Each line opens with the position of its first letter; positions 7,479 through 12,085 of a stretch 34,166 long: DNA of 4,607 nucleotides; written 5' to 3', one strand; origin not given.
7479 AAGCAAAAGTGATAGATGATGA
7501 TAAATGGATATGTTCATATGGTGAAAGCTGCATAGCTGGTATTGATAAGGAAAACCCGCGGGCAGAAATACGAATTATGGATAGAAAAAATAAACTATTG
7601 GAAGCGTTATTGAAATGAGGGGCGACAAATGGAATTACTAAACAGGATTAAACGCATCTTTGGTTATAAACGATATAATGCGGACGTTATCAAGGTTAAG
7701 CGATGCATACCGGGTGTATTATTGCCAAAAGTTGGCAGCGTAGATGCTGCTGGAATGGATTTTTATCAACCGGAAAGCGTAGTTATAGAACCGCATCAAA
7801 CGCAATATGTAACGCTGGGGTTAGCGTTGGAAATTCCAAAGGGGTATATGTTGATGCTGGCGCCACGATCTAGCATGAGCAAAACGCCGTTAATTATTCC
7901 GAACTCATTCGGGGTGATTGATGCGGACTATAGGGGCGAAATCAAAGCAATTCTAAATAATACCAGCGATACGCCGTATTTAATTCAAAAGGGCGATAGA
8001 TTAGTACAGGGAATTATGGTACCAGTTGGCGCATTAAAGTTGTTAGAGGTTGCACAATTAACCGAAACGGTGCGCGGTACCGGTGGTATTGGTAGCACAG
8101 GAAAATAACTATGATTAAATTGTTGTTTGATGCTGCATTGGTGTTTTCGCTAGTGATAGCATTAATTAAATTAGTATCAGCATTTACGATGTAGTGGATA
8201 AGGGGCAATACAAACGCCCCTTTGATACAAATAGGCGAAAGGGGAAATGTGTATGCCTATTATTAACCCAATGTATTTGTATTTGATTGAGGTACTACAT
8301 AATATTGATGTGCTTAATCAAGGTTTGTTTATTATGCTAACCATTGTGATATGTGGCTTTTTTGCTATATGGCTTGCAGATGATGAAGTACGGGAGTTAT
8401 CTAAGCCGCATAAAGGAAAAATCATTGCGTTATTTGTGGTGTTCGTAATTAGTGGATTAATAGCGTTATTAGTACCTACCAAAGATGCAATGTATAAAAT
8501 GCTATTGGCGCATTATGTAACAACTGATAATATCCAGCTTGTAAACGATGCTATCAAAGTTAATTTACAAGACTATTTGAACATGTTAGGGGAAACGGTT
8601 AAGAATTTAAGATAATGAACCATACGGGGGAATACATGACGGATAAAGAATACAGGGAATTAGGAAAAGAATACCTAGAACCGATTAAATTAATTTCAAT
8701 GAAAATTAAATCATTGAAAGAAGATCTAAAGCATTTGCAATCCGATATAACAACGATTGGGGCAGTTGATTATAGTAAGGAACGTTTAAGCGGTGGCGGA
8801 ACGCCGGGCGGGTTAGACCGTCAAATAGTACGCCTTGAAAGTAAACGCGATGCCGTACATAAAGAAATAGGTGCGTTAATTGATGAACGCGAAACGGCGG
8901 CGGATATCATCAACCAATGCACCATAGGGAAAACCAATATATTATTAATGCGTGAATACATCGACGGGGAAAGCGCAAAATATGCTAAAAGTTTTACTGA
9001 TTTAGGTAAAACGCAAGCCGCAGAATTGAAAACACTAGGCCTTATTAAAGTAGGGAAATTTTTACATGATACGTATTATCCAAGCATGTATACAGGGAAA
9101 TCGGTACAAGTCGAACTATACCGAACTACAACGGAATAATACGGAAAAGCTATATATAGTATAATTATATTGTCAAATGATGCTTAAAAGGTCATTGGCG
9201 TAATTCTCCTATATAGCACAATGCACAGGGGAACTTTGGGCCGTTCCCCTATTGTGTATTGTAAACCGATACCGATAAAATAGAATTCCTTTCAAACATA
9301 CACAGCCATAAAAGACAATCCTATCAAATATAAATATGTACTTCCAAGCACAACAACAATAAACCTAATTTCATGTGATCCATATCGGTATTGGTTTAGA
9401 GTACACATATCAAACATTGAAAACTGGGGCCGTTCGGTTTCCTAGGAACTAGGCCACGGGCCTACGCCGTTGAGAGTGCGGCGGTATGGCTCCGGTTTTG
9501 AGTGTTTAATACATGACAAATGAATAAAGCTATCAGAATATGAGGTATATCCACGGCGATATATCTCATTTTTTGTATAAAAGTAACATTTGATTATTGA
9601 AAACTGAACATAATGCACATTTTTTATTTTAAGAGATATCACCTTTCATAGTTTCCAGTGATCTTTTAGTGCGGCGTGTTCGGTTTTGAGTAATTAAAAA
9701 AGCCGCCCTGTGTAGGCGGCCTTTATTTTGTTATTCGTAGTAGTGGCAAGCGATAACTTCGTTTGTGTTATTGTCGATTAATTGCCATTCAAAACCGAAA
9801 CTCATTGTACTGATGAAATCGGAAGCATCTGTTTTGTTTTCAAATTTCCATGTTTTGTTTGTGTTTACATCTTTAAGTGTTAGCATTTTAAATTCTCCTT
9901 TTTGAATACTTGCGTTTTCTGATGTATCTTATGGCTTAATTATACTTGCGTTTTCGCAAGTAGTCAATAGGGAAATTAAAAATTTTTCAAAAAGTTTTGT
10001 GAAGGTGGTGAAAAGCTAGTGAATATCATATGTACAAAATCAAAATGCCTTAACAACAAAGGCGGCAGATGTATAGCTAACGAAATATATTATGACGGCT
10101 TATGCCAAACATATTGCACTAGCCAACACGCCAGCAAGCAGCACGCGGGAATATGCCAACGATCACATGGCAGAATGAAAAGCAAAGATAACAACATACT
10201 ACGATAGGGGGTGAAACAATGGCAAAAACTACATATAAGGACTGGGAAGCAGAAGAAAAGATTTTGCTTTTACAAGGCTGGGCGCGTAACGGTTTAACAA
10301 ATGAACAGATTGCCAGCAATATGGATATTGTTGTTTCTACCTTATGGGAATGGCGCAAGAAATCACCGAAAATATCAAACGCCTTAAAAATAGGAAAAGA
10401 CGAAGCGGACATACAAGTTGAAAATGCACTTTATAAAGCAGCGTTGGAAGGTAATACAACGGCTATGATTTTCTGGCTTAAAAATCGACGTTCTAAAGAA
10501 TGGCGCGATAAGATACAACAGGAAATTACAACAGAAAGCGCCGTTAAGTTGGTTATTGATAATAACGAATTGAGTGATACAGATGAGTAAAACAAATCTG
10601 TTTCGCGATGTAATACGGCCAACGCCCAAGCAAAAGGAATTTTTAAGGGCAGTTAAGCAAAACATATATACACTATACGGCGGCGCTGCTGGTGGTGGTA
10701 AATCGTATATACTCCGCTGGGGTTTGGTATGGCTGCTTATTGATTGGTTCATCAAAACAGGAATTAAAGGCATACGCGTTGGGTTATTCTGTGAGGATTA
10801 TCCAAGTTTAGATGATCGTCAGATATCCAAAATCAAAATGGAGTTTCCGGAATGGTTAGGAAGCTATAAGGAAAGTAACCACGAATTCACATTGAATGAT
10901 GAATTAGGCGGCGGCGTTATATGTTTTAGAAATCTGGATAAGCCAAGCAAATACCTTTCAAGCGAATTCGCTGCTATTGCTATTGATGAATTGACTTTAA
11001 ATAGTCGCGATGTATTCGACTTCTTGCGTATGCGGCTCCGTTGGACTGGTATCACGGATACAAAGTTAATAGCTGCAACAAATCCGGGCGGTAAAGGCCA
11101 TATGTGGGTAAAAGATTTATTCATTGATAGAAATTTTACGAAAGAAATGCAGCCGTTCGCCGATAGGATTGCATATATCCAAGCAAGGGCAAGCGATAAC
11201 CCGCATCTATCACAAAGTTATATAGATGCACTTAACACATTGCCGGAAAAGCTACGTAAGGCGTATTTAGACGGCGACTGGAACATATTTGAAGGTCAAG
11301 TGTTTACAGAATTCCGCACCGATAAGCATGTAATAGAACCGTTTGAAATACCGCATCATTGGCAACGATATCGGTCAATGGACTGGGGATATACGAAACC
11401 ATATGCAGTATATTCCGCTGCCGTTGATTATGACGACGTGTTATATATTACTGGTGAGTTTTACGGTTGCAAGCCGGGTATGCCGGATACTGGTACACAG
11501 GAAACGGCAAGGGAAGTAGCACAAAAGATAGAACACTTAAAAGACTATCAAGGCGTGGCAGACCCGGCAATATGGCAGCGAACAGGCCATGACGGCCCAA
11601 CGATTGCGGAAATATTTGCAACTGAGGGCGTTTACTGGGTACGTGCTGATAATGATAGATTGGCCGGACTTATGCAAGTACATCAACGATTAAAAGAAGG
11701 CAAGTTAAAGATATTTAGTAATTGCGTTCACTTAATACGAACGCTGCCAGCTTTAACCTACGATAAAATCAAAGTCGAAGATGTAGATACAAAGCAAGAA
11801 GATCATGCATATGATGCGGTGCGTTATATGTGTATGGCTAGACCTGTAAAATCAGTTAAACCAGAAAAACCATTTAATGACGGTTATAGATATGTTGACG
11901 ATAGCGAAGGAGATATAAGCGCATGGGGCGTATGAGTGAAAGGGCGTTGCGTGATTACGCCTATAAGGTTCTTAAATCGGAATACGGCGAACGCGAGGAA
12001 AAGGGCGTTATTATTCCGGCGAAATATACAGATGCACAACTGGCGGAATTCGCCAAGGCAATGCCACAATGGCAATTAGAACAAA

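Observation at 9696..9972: A second copy of the immunity promoter/operator cassette drives an orphan antisense 51-aa acidic protein far from the switch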

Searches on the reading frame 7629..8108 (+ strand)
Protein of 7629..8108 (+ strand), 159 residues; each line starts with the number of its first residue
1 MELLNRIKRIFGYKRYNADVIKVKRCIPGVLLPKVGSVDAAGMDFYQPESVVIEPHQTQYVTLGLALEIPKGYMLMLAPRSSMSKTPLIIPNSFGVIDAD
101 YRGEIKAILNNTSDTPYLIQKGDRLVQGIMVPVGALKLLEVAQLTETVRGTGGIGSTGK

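Call 13: search_protein_families(library=pfam, proteins=[window:7629-8108:+], max_evalue=0.01)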
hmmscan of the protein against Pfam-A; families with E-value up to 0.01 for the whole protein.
window:7629-8108:+ (159 aa): 2 families
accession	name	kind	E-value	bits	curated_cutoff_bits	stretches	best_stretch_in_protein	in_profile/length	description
PF00692.24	dUTPase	-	1.2e-24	87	22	1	33-158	6-129/129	dUTPase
PF22769.1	DCD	-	8.3e-08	32.9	27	1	46-127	65-147/153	dCTP deaminase-like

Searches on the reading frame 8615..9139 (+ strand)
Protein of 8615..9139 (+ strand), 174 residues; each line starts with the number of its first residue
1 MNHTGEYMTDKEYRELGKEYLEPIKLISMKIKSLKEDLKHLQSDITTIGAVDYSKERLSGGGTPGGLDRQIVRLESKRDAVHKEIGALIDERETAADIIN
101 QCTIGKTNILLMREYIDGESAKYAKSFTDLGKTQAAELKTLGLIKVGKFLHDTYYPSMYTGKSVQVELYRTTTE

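Call 13: search_protein_families(library=pfam, proteins=[window:8615-9139:+], max_evalue=0.01)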
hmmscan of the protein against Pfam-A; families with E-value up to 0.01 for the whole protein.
window:8615-9139:+ (174 aa): 0 families

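Call 14: search_protein_families(library=phrogs, proteins=[window:8615-9139:+], max_evalue=0.01)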
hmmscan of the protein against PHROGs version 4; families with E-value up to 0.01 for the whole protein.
window:8615-9139:+ (174 aa): 1 family
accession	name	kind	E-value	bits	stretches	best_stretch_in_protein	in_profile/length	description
phrog_36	-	transcription regulation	2.7e-11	44.5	1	5-123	44-160/220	transcriptional regulator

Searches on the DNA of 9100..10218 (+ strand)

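Call 8: search_dna_similar(query=window:9140-10218:+, collection=phages, mode=distant, max_rows=30)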
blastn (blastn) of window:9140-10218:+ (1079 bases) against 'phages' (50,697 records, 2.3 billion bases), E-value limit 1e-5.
No match.

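Call 69: search_rna_families(source=window, start=9100, end=10050, threshold=evalue, max_evalue=1)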
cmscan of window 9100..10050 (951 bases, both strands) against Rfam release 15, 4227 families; matches with E-value up to 1: 2.
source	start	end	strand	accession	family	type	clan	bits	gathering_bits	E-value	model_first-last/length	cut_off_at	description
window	9693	9772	-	RF01859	Phe_leader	Cis-reg; leader;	-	29.5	55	0.011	1-125/125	no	Phenylalanine leader peptide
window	9699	9762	-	RF02844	RefA9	Gene; antisense;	-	22.8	49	0.68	1-64/64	no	Enterococcus sRNA A9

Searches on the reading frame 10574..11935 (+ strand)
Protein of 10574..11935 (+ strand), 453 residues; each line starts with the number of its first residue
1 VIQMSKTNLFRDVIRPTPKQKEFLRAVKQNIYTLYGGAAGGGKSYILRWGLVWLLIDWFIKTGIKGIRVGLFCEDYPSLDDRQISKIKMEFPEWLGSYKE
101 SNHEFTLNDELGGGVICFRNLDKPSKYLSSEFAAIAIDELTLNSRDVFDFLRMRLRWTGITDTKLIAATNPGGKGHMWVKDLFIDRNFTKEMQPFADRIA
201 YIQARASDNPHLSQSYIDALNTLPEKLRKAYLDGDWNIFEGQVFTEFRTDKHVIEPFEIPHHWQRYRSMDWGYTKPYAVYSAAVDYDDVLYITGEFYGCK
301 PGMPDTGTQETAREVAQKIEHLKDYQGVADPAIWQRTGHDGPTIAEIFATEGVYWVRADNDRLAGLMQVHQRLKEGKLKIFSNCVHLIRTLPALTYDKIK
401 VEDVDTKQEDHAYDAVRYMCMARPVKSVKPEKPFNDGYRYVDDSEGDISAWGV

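Call 13: search_protein_families(library=pfam, proteins=[window:10574-11935:+], max_evalue=0.01)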
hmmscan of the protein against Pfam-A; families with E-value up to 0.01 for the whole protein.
window:10574-11935:+ (453 aa): 2 families
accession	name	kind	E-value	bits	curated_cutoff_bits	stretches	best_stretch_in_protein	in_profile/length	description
PF03237.21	Terminase_6N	-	2.4e-07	31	22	1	85-247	49-211/215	Terminase large subunit, T4likevirus-type, N-terminal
PF04466.19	Terminase_3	-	2.8e-07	30.7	23.2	1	113-225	79-188/201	Phage terminase large subunit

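Call 14: search_protein_families(library=phrogs, proteins=[window:10574-11935:+], max_evalue=0.01)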
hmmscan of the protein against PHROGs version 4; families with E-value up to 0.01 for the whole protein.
window:10574-11935:+ (453 aa): 7 families
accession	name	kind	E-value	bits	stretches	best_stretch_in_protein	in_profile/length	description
phrog_2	-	head and packaging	4.9e-37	129.1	1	12-430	262-600/807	terminase large subunit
phrog_5653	-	head and packaging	4.1e-24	86.4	1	234-427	1-184/199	terminase large subunit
phrog_979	-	head and packaging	2.4e-20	73.7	1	13-325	151-496/642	terminase large subunit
phrog_10250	-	head and packaging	1.8e-14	55.1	1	221-421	3-213/228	terminase large subunit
phrog_9526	-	head and packaging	8.5e-09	36.2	2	93-185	87-180/280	terminase large subunit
phrog_3717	-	head and packaging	3.9e-06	27.5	1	111-276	101-264/277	terminase large subunit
phrog_6672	-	head and packaging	0.0016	19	1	371-420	73-126/145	terminase large subunit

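Call 17: search_dna_similar(query=window:10574-11935:+, collection=phages, mode=protein, max_rows=15)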
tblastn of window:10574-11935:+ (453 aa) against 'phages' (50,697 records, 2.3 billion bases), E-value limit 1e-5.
Records with a match: 1082; places in all: 1084; records where one place covers at least 80% of the query: 481.
Best place of each record, by identity: <60% 1082.
By first word of the organism name: Pseudomonas 161; Escherichia 118; Klebsiella 83; Arthrobacter 72; Salmonella 60; Streptomyces 57; Vibrio 42; Xanthomonas 40; Stenotrophomonas 35; Microbacterium 28; and 87 more.
By host as written in the record: - 100; Pseudomonas aeruginosa 58; Escherichia coli 56; Arthrobacter sp. ATCC 21022 54; Pseudomonas aeruginosa PAO1 32; Klebsiella pneumoniae 27; Stenotrophomonas maltophilia 17; Microbacterium foliorum NRRL B-24224 17; and 337 more.
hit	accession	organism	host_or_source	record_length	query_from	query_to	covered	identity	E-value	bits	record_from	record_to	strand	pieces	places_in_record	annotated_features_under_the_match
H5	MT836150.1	Bacteriophage sp.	human fecal samples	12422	16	443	94%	37.2%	4e-72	253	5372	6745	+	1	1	record has no annotation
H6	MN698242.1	Pelagibacter phage HTVC103P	Candidatus Pelagibacter sp. HTCC7211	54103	11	424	91%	37.2%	1e-61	222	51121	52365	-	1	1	terminase large subunit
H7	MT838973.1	Bacteriophage sp.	human fecal samples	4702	4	433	95%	35.7%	5e-58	211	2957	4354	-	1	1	record has no annotation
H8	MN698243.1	Pelagibacter phage HTVC104P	Candidatus Pelagibacter sp. HTCC7211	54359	20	424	89%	37.2%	4e-61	221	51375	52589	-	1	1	terminase large subunit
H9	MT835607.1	Bacteriophage sp.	human fecal samples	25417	12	432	93%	35.6%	4e-68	241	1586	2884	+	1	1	record has no annotation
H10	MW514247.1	Roseobacter phage CRP-13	Rhodobacteraceae bacterium FZCC0023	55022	11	424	91%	36.1%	6e-60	218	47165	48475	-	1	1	terminase large subunit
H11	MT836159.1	Bacteriophage sp.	human fecal samples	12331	13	429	92%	35.8%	9e-59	214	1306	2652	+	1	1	record has no annotation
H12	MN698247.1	Pelagibacter phage HTVC115P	Candidatus Pelagibacter sp. HTCC7211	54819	20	426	90%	36.7%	2e-61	222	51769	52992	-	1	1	terminase large subunit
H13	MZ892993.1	Pelagibacter phage HTVC033P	Candidatus Pelagibacter sp. HTCC1062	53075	20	446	94%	34.6%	1e-61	222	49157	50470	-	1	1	terminase large subunit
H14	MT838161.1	Bacteriophage sp.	human fecal samples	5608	13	425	91%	35.6%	1e-56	207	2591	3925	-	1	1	record has no annotation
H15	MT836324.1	Bacteriophage sp.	human fecal samples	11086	13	433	93%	34.5%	2e-54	201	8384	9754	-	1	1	record has no annotation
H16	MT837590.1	Bacteriophage sp.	human fecal samples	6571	15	436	93%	34.2%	7e-69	243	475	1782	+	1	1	record has no annotation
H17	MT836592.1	Bacteriophage sp.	human fecal samples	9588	15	450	96%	33.0%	2e-55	204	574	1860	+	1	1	record has no annotation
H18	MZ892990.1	Roseobacter phage CRP-345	Rhodobacteraceae bacterium FZCC0042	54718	20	446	94%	33.2%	3e-54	201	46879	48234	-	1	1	terminase large subunit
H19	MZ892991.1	Roseobacter phage CRP-603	Rhodobacteraceae bacterium FZCC0012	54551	13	446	96%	32.6%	1e-53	199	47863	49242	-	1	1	terminase large subunit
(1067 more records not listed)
